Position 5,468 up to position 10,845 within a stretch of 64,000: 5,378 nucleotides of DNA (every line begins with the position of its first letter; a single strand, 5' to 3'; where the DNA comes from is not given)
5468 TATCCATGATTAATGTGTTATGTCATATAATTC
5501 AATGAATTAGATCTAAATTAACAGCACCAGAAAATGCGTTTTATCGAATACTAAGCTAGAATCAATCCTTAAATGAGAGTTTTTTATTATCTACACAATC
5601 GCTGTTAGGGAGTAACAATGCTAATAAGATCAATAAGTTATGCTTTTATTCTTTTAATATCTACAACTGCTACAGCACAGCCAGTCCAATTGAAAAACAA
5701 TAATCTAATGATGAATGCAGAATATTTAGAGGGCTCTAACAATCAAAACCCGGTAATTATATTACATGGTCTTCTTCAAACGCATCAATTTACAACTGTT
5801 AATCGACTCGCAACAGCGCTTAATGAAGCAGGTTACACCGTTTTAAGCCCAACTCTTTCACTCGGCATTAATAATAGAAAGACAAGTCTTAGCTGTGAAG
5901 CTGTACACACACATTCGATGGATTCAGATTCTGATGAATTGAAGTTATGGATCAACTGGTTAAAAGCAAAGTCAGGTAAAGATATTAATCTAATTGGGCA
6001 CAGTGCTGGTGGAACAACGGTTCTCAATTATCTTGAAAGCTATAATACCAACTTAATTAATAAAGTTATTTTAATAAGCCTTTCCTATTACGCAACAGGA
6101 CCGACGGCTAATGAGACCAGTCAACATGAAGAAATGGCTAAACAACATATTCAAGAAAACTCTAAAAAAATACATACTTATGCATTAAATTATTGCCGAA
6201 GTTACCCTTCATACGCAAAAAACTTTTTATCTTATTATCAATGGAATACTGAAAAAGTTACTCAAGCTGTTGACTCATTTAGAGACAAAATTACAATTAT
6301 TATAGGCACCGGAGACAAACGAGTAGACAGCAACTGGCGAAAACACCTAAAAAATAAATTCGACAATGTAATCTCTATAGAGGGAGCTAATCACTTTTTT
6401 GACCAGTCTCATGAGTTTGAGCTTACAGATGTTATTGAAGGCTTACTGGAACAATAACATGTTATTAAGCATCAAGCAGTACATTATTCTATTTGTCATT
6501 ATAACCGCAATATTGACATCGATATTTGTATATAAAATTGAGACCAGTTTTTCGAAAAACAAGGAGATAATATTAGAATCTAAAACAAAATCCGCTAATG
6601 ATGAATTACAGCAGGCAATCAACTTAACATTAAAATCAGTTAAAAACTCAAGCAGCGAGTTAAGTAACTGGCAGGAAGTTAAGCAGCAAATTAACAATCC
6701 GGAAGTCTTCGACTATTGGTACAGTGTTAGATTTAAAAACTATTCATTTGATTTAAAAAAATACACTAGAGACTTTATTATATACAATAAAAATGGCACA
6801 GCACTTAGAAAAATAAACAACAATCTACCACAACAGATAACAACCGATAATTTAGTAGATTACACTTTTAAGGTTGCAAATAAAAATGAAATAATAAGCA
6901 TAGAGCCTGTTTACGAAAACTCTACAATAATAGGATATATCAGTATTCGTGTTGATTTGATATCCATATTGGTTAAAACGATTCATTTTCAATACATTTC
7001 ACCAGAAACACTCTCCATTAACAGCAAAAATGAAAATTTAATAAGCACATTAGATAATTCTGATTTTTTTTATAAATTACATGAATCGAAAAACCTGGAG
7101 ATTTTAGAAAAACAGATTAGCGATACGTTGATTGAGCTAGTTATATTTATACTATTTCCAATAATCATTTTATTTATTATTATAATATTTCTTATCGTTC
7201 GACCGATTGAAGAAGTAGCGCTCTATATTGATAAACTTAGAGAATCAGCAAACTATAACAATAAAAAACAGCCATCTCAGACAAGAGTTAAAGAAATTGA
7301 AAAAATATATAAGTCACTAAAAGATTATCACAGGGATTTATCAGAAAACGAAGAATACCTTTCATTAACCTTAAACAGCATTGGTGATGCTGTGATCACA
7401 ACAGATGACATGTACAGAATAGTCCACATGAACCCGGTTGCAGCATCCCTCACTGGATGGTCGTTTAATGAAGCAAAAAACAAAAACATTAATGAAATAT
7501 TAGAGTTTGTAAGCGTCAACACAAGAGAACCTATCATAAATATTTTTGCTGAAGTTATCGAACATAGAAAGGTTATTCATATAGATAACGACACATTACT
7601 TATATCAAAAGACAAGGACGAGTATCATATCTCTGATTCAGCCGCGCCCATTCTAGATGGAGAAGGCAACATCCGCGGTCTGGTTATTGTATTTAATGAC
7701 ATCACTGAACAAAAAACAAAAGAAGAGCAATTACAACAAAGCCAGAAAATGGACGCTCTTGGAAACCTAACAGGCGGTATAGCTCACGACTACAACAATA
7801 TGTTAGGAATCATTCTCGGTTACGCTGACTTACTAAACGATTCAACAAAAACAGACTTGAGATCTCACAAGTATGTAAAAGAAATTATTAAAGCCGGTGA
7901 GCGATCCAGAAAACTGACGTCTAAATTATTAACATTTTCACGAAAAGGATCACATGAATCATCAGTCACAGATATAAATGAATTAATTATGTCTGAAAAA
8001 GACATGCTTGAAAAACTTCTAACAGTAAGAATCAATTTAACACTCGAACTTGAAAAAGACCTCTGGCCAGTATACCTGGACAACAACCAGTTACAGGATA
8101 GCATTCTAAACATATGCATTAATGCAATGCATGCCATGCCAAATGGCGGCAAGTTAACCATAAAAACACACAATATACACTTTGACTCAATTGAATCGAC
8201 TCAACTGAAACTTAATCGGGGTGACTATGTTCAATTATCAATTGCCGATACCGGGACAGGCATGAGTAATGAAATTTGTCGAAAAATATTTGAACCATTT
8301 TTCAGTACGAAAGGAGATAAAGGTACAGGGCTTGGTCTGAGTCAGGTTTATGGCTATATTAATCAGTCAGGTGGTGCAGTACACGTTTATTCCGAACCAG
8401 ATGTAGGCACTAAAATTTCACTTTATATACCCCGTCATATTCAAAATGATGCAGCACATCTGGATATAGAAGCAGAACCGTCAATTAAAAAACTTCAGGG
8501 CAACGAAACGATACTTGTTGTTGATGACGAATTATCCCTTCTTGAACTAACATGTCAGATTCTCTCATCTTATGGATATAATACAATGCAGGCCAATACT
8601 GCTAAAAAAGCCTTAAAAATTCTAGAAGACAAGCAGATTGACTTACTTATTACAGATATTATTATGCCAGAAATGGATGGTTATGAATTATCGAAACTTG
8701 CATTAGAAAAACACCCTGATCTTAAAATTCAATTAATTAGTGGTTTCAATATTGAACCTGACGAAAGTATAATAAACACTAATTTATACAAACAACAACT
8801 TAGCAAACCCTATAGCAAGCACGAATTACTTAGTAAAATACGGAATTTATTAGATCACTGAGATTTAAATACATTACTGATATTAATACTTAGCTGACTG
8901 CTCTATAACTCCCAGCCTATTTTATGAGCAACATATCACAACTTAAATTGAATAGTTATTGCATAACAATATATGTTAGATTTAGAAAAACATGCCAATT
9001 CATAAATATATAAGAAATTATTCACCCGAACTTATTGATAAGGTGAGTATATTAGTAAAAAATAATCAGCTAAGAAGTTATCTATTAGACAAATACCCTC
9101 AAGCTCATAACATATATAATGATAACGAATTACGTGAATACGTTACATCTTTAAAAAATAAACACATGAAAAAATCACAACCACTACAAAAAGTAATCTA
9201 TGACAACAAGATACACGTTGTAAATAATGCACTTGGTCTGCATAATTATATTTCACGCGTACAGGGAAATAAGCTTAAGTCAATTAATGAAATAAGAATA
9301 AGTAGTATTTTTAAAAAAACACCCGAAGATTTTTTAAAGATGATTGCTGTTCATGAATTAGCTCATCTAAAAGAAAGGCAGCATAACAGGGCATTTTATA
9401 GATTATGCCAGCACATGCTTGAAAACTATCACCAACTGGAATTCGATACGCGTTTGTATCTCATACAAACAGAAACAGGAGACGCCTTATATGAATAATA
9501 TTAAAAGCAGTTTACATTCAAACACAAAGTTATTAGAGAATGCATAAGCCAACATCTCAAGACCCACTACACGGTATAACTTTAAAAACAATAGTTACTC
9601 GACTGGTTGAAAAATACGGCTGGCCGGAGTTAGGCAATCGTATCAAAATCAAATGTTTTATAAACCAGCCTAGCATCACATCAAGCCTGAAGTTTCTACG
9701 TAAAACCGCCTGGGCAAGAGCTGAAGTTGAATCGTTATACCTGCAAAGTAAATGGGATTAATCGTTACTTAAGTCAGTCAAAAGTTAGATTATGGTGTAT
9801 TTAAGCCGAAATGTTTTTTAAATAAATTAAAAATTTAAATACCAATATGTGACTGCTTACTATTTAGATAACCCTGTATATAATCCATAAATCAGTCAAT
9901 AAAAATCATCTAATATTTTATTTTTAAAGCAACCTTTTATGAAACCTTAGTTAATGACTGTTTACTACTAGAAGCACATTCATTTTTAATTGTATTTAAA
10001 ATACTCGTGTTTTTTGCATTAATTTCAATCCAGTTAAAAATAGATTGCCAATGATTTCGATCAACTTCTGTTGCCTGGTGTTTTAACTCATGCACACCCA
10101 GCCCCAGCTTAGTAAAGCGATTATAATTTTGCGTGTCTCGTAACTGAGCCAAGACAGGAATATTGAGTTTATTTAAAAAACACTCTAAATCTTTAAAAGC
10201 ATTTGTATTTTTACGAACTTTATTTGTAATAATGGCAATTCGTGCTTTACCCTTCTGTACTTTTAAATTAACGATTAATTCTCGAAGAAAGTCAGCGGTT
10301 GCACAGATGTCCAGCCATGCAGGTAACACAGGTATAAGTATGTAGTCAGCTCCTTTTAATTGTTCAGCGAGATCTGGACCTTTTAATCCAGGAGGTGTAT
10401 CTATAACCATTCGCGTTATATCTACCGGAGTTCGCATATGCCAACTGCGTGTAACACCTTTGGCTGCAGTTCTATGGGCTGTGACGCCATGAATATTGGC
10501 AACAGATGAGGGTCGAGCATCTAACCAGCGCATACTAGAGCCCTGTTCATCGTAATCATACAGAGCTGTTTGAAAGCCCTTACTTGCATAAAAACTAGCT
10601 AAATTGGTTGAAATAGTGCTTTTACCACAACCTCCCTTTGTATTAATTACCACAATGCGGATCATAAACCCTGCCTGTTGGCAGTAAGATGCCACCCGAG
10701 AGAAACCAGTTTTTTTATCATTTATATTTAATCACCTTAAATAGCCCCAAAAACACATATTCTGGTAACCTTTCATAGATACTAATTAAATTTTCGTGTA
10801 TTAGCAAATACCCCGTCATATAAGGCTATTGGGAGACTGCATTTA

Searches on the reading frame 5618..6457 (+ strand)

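Call 63: search_protein_families(library=pfam, proteins=[window:5618-6457:+], max_evalue=0.00001)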
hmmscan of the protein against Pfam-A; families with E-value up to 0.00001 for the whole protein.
window:5618-6457:+ (279 aa): 5 families
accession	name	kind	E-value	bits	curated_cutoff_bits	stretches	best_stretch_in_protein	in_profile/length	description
PF00561.26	Abhydrolase_1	-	2.1e-14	54.2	25.8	1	44-158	1-103/245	alpha/beta hydrolase fold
PF08538.16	DUF1749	-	4.2e-08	33.1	24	1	42-150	29-134/299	Protein of unknown function (DUF1749)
PF12146.15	Hydrolase_4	-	4.1e-06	26.7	27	0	43-154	4-108/239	Serine aminopeptidase, S33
PF06028.17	DUF915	-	5e-06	26.5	22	0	121-185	103-169/255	Alpha/beta hydrolase of unknown function (DUF915)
PF02089.21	Palm_thioest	-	6.4e-06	26.5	26.8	1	45-192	1-148/254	Palmitoyl protein thioesterase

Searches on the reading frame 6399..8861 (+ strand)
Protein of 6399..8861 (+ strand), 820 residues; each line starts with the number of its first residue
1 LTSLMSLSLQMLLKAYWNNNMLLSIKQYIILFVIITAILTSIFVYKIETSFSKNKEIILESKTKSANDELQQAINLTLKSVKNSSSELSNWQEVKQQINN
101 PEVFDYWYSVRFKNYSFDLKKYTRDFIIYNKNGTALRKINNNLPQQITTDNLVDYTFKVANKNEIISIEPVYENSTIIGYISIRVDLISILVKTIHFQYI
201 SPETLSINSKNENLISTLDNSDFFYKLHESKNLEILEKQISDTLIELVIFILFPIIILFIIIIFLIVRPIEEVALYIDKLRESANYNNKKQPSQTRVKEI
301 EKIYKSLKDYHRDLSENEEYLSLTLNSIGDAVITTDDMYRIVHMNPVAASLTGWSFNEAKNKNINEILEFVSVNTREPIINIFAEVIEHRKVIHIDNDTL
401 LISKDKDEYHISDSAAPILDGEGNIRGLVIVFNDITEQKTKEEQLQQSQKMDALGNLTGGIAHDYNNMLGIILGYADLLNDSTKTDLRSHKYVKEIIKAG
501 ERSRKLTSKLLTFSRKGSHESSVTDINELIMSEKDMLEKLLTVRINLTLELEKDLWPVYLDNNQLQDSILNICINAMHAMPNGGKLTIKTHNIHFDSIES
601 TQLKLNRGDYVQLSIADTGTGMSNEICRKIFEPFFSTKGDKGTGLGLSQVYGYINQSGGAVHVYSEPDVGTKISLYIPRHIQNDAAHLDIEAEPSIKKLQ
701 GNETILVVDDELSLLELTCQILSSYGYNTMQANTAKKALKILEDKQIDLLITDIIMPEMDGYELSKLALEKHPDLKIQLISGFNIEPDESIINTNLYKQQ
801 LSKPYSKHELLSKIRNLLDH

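Call 63: search_protein_families(library=pfam, proteins=[window:6399-8861:+], max_evalue=0.00001)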
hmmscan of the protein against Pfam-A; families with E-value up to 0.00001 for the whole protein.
window:6399-8861:+ (820 aa): 6 families
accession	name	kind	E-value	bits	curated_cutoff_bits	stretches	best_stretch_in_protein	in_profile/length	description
PF00072.30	Response_reg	-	6e-18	65.5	30.2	1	705-815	1-111/111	Response regulator receiver domain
PF02518.31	HATPase_c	-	9.9e-18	65.1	26.4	1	561-679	2-109/111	Histidine kinase-, DNA gyrase B-, and HSP90-like ATPase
PF08448.16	PAS_4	-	4.6e-12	46.6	23.1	1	325-439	1-109/110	PAS fold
PF13426.13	PAS_9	-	1.1e-10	42.2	27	1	330-437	2-103/103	PAS domain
PF00989.32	PAS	-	2.5e-10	40.8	22.6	1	321-435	3-113/113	PAS fold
PF00512.31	HisKA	-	8.4e-09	35.8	26.9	1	454-517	2-64/66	His Kinase A (phospho-acceptor) domain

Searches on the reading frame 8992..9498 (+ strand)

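Call 63: search_protein_families(library=pfam, proteins=[window:8992-9498:+], max_evalue=0.00001)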
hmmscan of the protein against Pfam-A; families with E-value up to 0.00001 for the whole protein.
window:8992-9498:+ (168 aa): 1 family
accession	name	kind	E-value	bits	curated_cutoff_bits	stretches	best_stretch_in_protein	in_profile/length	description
PF01863.23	YgjP-like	-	1.1e-10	42.3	26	1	35-149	88-200/207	YgjP-like, metallopeptidase domain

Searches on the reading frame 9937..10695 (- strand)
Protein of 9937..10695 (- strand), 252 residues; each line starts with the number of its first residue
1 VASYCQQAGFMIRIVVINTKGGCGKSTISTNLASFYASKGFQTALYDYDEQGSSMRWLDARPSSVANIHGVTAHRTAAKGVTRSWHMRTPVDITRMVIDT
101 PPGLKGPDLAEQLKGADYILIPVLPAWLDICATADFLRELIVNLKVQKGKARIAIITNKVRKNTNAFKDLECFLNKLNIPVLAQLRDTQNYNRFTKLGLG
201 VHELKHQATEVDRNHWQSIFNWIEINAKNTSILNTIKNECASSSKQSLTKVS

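Call 63: search_protein_families(library=pfam, proteins=[window:9937-10695:-], max_evalue=0.00001)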
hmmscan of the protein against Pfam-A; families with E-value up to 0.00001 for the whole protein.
window:9937-10695:- (252 aa): 4 families
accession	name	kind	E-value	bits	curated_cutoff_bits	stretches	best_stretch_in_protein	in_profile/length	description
PF01656.29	CbiA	-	2.7e-15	56.9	25.4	1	14-193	1-117/125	CobQ/CobB/MinD/ParA nucleotide binding domain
PF13614.12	AAA_31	-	1.3e-10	41.9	27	1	14-60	4-50/177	AAA domain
PF10609.15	ParA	-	7e-09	35.9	27.1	1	14-56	6-48/246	NUBPL iron-transfer P-loop NTPase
PF09140.17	MipZ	-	1.7e-06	28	20.7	1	13-66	2-56/262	ATPase MipZ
